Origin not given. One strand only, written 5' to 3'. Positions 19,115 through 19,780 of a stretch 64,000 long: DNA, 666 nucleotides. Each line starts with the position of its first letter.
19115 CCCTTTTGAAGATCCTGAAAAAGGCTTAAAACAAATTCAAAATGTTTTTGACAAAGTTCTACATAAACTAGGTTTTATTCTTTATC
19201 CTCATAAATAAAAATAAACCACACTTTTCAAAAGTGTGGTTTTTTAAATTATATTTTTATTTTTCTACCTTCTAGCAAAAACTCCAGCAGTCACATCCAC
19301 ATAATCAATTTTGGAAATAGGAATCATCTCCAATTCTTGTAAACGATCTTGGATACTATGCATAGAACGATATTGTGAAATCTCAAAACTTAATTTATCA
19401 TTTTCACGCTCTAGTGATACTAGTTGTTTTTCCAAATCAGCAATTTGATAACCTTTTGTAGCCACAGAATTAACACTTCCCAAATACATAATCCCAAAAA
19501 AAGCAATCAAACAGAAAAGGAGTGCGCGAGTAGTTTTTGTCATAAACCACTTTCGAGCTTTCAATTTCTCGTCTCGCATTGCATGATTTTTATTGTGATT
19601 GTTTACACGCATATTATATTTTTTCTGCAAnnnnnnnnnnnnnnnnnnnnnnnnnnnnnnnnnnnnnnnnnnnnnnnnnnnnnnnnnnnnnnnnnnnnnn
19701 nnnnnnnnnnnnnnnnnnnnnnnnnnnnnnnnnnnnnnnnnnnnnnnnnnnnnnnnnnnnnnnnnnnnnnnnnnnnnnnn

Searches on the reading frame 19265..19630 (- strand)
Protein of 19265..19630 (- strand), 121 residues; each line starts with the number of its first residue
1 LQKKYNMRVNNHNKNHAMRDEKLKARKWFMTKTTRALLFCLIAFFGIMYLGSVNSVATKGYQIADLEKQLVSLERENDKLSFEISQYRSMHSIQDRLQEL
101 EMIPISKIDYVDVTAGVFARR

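Call 13: search_protein_families(library=pfam, proteins=[window:19265-19630:-], max_evalue=0.0001)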
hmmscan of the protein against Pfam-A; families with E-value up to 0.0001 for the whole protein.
window:19265-19630:- (121 aa): 0 families

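Call 20: search_protein_families(library=ncbifam, proteins=[window:19265-19630:-], max_evalue=0.01)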
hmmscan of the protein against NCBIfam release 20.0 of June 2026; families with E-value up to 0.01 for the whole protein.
window:19265-19630:- (121 aa): 1 family
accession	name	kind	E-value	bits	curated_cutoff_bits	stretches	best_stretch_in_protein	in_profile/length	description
NF053549.1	FtsL_Actino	equivalog_domain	2.2e-06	27.4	55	1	39-113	10-82/83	cell division protein FtsL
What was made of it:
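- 19265..19630 (-): FtsL-like bitopic protein gene, an upstream member of the conserved cluster. NCBIfam FtsL_Actino at E 2.2e-6, below the cut-off (call 20).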
